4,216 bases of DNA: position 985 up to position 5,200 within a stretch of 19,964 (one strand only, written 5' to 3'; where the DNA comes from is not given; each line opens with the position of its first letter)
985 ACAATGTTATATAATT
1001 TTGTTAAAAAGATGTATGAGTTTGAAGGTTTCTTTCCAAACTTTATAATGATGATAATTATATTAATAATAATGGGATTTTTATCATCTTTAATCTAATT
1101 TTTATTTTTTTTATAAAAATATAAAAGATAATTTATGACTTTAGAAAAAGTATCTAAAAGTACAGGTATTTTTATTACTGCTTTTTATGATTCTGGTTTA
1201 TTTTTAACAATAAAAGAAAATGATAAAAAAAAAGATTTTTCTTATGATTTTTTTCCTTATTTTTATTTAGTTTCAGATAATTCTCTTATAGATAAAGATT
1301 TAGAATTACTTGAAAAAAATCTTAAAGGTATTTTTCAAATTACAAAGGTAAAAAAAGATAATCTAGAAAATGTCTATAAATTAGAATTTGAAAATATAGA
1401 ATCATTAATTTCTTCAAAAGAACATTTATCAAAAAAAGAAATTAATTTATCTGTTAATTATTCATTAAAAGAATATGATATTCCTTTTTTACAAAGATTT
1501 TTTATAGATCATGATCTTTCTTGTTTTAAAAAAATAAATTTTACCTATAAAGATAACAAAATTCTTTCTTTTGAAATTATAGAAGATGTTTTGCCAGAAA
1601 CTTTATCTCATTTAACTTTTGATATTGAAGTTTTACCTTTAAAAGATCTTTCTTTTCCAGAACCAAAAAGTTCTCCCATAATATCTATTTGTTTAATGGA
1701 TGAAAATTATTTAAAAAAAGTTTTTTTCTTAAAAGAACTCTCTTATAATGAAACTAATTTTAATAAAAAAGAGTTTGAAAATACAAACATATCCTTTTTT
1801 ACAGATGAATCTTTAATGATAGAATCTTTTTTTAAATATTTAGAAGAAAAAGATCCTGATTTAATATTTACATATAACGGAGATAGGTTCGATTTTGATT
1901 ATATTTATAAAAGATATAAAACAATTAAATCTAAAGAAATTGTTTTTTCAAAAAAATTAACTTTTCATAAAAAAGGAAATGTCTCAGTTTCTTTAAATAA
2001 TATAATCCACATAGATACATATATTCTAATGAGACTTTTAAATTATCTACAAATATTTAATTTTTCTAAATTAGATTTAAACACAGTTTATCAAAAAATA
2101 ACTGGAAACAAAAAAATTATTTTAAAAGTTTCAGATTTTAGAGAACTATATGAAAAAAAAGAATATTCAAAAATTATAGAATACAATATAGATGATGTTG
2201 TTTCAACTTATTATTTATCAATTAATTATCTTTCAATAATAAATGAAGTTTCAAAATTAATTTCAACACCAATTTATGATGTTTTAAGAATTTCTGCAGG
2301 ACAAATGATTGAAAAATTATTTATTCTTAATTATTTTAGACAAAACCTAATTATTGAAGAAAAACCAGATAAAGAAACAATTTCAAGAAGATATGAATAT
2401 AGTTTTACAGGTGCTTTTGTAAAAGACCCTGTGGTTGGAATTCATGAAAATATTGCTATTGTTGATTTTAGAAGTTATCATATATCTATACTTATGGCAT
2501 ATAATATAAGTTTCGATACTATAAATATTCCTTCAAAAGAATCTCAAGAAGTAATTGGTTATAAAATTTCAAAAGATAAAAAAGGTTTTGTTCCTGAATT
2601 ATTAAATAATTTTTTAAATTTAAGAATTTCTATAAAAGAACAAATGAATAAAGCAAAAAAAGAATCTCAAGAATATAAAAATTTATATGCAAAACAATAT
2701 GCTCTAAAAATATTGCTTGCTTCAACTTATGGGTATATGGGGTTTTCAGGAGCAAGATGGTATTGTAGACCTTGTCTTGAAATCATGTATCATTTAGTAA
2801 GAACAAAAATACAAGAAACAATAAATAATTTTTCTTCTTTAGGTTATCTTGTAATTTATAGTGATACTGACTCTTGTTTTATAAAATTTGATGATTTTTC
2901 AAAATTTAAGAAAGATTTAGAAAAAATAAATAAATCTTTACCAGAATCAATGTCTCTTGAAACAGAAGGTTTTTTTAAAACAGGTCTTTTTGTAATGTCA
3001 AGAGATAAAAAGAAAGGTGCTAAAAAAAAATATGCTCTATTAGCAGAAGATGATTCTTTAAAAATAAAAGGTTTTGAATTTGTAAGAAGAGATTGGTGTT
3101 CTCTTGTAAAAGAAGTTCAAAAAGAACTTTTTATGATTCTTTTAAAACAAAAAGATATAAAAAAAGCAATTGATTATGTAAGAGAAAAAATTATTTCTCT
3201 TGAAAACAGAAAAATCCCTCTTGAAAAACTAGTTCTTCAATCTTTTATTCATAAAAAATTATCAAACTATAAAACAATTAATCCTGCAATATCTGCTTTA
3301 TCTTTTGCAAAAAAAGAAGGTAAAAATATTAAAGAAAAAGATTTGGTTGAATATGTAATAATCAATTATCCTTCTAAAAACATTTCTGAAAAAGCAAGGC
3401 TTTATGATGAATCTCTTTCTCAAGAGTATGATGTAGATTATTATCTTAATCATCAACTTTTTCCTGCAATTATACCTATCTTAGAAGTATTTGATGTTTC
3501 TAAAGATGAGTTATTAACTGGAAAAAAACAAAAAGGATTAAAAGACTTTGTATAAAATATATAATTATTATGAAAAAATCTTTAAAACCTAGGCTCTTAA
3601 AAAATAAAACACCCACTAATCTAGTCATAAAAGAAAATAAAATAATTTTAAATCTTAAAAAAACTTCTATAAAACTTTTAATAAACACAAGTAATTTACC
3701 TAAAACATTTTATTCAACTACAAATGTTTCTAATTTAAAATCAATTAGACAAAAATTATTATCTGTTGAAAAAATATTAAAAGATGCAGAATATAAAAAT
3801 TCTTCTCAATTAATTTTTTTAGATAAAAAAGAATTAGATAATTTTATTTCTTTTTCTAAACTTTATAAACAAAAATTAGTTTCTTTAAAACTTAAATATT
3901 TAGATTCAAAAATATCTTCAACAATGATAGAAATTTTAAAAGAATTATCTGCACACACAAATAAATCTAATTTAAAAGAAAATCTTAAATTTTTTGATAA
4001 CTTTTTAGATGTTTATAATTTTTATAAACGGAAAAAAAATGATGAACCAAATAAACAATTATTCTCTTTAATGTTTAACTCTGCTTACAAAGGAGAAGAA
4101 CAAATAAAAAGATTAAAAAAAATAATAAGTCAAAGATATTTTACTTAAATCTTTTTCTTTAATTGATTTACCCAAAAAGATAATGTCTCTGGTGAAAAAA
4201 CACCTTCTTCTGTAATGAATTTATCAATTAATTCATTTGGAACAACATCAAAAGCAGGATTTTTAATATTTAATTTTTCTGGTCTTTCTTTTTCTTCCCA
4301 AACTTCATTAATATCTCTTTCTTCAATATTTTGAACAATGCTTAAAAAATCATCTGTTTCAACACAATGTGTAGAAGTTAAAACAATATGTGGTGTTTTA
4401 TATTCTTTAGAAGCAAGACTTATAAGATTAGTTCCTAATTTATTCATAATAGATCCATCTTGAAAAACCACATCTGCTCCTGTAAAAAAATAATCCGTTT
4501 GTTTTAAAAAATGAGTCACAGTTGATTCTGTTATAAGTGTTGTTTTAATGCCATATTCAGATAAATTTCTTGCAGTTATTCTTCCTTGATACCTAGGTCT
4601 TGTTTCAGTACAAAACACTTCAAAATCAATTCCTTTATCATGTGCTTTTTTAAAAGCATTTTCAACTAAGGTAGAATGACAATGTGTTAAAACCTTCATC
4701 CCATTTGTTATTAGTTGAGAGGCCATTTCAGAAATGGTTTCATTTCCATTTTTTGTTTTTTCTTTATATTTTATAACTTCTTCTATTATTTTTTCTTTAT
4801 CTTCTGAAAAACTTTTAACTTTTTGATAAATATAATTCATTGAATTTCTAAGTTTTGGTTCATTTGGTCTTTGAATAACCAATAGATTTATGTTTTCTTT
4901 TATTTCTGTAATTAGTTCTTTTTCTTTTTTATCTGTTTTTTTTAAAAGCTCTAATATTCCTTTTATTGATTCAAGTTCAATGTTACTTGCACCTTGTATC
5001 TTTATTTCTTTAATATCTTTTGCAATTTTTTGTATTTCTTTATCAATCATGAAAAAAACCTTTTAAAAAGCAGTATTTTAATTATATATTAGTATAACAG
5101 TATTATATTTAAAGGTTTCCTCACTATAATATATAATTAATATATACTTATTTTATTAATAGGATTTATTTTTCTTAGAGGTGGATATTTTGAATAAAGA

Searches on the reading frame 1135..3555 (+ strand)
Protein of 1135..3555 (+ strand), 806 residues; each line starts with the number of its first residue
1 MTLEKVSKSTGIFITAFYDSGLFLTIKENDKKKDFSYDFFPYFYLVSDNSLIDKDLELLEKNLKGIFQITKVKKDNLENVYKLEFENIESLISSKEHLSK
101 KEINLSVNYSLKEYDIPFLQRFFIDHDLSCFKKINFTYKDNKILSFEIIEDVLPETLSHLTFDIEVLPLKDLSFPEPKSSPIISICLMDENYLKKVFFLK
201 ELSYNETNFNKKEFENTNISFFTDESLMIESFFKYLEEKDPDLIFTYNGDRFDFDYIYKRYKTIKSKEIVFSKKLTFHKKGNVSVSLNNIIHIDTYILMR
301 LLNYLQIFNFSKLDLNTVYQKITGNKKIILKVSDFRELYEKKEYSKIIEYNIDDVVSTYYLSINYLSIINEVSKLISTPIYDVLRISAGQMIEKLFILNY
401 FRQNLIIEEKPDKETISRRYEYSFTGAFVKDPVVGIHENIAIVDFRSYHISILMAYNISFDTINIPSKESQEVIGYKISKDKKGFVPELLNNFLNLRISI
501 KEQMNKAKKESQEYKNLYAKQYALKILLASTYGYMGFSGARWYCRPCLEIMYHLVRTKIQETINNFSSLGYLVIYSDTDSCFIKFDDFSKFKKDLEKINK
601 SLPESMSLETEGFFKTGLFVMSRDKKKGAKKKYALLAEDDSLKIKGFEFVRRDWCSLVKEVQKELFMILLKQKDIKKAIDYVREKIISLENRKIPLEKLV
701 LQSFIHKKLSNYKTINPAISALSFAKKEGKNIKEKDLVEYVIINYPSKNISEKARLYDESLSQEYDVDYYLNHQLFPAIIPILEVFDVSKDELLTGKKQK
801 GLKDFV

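Call 6: search_protein_families(library=pfam, proteins=[window:1135-3555:+], max_evalue=0.1)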
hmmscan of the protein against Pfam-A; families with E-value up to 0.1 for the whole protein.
window:1135-3555:+ (806 aa): 4 families
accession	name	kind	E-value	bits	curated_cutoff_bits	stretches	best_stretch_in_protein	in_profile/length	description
PF00136.26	DNA_pol_B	-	4.4e-50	171.2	23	1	387-784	10-451/453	DNA polymerase family B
PF03104.25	DNA_pol_B_exo1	-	4.3e-28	98.8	23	1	113-306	5-235/242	DNA polymerase family B, exonuclease domain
PF10108.15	DNA_pol_B_exo2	-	1.3e-08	35.2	24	1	220-368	36-176/213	Predicted 3'-5' exonuclease related to the exonuclease domain of PolB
PF13482.12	RNase_H_2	-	1.4e-06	28.8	22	1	214-361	33-160/165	RNase_H superfamily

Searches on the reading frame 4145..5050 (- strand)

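Call 6: search_protein_families(library=pfam, proteins=[window:4145-5050:-], max_evalue=0.1)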
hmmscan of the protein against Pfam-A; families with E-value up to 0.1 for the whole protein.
window:4145-5050:- (301 aa): 1 family
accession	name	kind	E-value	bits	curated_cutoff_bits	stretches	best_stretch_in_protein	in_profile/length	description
PF01008.23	IF-2B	-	6.5e-65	219.6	22.4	1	17-287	1-280/280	Initiation factor 2 subunit family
